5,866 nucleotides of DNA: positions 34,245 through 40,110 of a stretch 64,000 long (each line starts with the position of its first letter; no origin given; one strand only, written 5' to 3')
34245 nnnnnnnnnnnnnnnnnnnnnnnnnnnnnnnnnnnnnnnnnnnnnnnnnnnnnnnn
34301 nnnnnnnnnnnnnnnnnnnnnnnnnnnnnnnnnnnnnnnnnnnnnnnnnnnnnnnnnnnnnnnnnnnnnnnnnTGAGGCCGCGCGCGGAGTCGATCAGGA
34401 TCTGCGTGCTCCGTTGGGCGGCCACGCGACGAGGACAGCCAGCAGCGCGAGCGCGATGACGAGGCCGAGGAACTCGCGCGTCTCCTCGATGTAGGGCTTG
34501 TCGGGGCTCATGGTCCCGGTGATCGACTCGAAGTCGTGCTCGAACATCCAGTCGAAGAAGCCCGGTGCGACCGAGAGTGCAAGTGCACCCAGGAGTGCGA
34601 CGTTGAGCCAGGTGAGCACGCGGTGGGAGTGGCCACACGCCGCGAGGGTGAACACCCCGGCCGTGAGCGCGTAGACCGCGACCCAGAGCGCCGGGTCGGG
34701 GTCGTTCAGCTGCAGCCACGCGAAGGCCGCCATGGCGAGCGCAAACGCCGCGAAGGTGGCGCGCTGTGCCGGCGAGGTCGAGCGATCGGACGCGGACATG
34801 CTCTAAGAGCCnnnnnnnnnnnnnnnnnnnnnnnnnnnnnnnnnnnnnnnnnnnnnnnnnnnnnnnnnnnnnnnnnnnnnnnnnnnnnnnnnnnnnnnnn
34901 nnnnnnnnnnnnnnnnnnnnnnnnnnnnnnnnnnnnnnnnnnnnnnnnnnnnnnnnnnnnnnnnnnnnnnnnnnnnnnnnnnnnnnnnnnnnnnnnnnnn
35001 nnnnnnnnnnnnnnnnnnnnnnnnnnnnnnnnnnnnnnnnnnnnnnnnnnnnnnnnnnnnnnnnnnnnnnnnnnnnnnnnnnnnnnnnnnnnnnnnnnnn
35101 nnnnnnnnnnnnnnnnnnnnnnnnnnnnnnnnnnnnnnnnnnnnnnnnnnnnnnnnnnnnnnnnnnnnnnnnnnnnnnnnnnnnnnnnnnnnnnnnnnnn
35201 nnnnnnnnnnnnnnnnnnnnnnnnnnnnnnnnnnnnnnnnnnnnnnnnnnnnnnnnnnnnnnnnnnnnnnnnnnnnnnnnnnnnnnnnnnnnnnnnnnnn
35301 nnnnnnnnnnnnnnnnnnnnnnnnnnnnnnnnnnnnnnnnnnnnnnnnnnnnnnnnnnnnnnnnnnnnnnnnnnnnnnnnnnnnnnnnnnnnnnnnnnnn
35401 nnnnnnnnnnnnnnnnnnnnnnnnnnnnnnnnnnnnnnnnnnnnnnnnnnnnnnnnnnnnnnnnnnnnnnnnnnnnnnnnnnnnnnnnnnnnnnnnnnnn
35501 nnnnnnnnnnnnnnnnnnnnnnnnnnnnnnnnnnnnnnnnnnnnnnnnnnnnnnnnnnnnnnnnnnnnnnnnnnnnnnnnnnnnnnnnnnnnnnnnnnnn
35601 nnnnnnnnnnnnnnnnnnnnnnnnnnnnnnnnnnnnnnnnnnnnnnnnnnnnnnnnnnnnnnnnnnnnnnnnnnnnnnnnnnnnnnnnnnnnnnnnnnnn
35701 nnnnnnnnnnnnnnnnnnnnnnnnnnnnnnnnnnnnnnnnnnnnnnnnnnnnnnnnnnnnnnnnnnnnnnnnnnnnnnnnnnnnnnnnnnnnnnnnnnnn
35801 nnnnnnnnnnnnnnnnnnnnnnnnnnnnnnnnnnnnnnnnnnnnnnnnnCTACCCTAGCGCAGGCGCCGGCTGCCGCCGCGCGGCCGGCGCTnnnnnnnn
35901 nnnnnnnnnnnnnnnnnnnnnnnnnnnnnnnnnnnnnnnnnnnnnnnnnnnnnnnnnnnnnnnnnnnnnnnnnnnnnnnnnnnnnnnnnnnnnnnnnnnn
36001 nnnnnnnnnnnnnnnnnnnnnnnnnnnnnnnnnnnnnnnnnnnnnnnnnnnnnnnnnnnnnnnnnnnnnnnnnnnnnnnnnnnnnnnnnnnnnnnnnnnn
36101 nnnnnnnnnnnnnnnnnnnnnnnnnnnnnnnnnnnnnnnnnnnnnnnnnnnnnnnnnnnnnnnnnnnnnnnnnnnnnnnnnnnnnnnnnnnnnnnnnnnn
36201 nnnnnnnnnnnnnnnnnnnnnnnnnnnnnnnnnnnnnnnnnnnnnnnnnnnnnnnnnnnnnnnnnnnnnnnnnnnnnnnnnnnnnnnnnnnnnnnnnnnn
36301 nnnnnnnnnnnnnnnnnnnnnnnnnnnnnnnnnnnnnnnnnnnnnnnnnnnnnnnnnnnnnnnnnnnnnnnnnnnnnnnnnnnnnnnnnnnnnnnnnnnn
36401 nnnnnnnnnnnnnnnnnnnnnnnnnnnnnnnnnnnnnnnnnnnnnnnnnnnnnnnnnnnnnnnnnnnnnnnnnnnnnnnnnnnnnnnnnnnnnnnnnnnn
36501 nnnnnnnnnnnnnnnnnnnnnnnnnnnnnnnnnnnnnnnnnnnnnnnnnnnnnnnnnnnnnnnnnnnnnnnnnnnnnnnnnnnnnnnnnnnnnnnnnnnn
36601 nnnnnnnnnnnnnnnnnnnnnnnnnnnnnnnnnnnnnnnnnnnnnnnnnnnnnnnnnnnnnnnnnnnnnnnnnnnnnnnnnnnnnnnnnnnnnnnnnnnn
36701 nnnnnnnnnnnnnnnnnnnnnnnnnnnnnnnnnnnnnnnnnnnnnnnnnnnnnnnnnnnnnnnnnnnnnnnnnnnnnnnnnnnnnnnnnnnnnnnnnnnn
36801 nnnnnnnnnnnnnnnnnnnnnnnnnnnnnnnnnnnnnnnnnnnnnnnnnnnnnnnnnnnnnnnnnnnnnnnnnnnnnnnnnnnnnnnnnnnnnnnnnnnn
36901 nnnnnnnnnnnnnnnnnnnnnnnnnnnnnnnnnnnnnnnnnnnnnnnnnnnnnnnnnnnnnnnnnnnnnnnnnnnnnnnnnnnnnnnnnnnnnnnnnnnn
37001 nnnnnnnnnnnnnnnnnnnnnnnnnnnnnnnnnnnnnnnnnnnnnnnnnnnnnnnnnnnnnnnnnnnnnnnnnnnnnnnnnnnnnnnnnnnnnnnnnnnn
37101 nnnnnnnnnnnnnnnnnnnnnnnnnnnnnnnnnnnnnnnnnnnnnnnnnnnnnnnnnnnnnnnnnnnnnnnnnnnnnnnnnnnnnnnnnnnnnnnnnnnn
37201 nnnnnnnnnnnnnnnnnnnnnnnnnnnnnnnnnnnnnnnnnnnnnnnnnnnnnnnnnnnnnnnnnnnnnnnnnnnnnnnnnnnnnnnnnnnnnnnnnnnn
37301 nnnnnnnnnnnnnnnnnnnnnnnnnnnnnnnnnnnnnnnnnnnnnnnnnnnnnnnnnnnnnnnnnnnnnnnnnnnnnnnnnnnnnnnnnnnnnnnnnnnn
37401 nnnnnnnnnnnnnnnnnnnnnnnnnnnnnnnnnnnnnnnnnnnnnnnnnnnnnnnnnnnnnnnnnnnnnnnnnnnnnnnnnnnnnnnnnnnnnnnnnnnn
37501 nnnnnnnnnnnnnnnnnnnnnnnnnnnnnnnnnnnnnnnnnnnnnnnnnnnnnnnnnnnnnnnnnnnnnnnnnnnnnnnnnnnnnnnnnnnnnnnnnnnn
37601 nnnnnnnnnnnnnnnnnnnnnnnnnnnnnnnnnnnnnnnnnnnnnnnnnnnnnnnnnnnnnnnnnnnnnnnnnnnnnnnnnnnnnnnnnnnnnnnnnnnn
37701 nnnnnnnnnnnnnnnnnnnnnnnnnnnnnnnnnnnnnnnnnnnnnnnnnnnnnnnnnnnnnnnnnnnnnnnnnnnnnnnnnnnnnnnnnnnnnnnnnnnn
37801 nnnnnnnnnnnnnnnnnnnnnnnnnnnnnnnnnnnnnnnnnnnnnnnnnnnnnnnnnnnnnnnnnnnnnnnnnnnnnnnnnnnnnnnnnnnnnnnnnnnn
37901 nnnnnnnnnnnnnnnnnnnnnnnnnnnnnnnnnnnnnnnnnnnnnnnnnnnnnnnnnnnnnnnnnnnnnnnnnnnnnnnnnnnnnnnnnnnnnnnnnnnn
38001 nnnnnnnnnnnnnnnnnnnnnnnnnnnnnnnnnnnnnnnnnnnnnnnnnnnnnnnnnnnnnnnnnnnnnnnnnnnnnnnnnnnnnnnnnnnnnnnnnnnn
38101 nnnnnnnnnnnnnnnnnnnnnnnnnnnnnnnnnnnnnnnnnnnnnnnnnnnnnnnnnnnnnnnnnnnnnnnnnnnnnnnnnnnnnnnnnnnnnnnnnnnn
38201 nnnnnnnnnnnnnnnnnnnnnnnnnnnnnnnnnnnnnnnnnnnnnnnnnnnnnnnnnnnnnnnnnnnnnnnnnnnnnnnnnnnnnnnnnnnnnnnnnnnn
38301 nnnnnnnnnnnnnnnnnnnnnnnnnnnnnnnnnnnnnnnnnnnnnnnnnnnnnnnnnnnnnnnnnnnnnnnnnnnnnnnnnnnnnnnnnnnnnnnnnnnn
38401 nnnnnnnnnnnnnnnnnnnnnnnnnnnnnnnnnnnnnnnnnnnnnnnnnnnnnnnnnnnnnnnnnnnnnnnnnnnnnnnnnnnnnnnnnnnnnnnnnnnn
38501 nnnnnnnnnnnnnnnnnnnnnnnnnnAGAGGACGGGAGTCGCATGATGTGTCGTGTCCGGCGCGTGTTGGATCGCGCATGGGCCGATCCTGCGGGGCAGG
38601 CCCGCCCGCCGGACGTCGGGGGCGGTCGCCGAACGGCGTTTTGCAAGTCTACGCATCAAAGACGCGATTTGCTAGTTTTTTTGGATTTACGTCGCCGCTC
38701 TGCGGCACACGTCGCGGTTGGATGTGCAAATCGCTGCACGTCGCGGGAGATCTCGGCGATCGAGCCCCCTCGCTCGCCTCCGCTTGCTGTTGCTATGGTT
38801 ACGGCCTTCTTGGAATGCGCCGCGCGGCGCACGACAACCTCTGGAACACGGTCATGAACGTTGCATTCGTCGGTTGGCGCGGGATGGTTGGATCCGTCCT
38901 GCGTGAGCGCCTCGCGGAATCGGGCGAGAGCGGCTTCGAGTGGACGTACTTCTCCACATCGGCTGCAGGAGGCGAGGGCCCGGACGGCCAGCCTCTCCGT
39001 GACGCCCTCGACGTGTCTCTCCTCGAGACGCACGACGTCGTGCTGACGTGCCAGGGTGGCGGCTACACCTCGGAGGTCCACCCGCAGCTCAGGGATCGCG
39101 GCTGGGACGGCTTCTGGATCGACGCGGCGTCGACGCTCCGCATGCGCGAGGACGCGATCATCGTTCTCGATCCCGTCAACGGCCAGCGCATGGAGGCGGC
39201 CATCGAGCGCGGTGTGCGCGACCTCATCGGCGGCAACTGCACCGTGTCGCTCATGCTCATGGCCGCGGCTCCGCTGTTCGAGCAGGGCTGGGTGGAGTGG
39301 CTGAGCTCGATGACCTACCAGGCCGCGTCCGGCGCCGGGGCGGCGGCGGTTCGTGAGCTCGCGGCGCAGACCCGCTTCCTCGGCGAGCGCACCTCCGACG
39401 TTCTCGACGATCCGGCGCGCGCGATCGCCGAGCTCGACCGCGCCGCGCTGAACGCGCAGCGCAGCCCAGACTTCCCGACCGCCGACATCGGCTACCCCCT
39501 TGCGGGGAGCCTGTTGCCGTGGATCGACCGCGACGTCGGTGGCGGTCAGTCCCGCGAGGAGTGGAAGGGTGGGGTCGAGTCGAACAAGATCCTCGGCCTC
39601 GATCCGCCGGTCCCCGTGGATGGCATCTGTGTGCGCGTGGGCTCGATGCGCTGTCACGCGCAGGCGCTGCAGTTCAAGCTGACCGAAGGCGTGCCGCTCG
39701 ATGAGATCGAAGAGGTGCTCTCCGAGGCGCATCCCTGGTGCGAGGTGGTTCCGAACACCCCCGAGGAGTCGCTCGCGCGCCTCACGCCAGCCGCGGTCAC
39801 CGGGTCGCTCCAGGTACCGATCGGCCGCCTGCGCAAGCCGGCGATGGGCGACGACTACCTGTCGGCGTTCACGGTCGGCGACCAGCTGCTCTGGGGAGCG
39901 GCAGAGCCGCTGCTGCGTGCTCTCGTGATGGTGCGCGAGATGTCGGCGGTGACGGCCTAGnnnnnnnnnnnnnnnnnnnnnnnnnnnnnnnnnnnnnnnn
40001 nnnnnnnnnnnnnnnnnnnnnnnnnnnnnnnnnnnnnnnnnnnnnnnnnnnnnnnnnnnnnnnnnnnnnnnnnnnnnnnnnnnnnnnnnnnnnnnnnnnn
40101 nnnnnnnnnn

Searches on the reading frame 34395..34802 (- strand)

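Call 38: search_protein_families(library=pfam, max_evalue=0.00001, proteins=[window:34395-34802:-])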
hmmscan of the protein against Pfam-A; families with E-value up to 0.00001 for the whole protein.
window:34395-34802:- (135 aa): 1 family
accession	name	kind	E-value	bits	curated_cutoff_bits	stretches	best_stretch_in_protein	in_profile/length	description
PF15071.11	TMEM220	-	1e-20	74.7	27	1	25-124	3-98/100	Transmembrane family 220, helix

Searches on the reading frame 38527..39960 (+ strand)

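Call 38: search_protein_families(library=pfam, max_evalue=0.00001, proteins=[window:38527-39960:+])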
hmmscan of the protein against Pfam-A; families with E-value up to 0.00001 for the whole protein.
window:38527-39960:+ (477 aa): 2 families
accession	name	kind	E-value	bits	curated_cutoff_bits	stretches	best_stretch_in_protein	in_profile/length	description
PF02774.23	Semialdhyde_dhC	-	5e-42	144.6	26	1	248-456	2-184/184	Semialdehyde dehydrogenase, dimerisation domain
PF01118.30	Semialdhyde_dh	-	2.7e-19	70.2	26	1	111-223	1-119/121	Semialdehyde dehydrogenase, NAD binding domain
